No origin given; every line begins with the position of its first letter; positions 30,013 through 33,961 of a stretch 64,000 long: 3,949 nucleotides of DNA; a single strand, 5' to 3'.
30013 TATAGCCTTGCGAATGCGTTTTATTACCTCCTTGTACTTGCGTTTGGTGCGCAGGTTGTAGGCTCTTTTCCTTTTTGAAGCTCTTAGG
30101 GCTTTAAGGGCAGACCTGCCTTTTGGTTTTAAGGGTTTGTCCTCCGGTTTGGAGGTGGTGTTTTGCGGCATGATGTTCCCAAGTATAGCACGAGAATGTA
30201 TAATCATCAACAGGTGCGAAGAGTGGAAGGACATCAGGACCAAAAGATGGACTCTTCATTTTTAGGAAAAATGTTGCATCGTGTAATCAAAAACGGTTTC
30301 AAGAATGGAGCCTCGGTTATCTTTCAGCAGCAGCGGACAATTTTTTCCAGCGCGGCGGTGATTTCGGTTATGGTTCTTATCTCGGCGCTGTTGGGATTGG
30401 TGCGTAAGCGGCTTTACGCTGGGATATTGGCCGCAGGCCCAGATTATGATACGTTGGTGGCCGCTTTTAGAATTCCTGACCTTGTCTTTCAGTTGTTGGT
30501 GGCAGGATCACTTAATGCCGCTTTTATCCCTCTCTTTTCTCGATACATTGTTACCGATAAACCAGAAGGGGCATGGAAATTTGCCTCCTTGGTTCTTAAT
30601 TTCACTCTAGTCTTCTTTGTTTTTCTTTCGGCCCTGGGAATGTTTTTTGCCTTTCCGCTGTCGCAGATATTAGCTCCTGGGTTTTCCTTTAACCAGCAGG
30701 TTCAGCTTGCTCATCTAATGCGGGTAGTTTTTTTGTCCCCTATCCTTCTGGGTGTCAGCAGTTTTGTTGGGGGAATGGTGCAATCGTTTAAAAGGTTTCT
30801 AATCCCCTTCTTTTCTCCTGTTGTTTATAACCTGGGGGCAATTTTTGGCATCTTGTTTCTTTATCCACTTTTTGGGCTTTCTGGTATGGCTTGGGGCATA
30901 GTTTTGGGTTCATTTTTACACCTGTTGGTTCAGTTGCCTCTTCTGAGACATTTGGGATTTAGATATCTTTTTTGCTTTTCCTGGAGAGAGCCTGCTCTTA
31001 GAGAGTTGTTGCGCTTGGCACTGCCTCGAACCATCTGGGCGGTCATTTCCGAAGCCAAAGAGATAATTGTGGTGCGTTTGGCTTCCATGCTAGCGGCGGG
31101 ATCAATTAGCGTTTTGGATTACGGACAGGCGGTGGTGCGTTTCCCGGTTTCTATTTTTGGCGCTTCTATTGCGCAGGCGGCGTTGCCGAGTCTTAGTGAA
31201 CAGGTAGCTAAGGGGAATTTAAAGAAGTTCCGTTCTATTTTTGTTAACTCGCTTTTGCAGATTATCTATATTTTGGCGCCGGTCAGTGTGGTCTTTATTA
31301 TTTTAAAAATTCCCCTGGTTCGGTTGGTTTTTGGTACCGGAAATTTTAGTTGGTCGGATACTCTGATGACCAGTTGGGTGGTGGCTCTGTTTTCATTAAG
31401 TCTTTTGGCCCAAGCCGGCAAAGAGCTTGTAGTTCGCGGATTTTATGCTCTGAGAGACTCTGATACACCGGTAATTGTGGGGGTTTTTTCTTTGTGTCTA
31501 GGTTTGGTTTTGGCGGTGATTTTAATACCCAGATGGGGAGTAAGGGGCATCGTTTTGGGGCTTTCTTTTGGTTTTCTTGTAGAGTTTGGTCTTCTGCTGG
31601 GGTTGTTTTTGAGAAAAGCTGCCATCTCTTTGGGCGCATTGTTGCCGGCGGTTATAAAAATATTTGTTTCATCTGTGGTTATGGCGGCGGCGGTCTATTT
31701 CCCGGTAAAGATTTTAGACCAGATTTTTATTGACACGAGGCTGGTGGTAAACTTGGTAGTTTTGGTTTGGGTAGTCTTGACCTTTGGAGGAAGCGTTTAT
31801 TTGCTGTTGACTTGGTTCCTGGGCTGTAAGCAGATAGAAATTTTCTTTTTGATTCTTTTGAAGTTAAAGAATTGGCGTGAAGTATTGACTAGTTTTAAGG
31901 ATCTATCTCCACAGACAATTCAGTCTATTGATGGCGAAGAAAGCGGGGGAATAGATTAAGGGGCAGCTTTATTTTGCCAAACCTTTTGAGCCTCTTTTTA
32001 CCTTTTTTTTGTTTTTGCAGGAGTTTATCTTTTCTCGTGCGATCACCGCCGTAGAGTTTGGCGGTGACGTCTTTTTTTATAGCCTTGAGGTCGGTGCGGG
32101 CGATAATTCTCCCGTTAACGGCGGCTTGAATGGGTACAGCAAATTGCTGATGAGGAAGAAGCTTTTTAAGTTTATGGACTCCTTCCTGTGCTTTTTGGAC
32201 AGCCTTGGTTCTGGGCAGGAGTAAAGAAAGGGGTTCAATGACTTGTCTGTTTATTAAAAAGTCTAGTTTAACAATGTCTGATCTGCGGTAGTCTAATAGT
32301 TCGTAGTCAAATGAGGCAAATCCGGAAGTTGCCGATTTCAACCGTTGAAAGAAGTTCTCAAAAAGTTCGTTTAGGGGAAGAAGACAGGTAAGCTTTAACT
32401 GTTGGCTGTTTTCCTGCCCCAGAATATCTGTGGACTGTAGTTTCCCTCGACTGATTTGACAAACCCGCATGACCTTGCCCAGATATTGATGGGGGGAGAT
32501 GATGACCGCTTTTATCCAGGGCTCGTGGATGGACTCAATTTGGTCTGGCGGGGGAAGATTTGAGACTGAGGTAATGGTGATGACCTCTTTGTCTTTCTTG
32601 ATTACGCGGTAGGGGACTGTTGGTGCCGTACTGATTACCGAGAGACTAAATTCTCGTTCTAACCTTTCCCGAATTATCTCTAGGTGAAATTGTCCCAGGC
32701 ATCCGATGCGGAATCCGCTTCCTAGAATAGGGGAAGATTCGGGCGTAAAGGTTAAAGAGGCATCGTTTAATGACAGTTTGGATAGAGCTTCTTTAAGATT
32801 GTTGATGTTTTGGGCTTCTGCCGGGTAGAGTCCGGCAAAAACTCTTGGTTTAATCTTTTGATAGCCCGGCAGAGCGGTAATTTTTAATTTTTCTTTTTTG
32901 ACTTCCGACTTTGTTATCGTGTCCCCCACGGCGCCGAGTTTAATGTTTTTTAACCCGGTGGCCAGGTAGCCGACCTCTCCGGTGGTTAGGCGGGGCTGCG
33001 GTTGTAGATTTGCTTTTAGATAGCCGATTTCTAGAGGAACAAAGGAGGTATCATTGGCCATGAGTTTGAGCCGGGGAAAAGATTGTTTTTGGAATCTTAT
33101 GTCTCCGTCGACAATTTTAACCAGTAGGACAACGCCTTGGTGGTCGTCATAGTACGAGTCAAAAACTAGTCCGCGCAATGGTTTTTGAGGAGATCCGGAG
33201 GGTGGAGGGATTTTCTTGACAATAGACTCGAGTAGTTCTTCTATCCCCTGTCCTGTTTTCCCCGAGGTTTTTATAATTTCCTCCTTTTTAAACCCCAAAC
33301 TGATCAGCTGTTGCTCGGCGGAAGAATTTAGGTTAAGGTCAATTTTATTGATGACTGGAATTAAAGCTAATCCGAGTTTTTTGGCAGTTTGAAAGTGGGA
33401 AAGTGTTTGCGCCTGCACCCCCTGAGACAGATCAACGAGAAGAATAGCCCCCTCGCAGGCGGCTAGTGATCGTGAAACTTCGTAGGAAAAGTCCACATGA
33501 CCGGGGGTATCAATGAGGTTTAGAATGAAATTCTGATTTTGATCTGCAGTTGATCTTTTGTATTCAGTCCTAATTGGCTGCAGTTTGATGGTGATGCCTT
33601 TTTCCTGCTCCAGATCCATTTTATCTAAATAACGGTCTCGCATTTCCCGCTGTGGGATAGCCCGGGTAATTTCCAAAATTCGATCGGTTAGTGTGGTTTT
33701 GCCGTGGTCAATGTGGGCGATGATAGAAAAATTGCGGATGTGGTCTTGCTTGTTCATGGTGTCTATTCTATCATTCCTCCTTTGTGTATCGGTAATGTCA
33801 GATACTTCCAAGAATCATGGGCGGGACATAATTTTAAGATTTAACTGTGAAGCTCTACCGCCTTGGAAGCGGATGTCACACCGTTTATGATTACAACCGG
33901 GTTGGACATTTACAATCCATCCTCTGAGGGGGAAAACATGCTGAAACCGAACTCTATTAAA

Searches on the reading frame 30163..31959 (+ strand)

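Call 60: search_protein_families(library=pfam, proteins=[window:30163-31959:+], max_evalue=0.00001)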
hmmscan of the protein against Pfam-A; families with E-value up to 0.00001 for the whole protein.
window:30163-31959:+ (598 aa): 1 family
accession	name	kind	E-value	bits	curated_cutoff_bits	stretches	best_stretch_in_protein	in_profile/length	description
PF03023.19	MurJ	-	1.2e-81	275.1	27.4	1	86-517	2-435/451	Lipid II flippase MurJ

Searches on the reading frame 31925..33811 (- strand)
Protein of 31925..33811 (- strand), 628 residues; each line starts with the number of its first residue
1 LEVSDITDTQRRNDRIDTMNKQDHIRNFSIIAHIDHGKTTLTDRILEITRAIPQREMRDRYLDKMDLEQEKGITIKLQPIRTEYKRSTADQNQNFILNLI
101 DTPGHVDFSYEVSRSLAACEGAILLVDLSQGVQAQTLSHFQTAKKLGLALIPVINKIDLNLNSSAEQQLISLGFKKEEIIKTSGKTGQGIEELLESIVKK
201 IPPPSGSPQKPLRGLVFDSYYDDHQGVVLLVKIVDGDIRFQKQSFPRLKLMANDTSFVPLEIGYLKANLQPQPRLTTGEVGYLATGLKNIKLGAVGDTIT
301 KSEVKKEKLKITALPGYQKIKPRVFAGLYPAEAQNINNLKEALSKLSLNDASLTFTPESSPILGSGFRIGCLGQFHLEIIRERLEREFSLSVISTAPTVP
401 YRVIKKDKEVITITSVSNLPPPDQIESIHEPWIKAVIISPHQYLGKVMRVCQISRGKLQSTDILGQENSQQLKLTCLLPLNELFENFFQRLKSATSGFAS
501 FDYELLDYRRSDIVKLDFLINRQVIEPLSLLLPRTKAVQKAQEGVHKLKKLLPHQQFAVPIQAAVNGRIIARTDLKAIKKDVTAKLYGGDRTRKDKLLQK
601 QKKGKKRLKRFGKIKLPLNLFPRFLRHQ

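Call 60: search_protein_families(library=pfam, proteins=[window:31925-33811:-], max_evalue=0.00001)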
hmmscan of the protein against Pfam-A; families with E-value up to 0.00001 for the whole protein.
window:31925-33811:- (628 aa): 4 families
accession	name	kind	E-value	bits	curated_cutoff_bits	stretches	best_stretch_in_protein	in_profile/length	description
PF00009.33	GTP_EFTU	-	2.8e-52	177.5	26.5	1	24-203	2-188/188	Elongation factor Tu GTP binding domain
PF06421.17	LepA_C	-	5.7e-37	126.6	29.7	1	520-625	1-106/107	GTP-binding protein LepA C-terminus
PF00679.30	EFG_C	-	1.3e-17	64.1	27.9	1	428-515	2-85/89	Elongation factor G C-terminus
PF14492.12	EFG_III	-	7.8e-06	26.3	27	0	322-393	4-72/75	Elongation Factor G, domain III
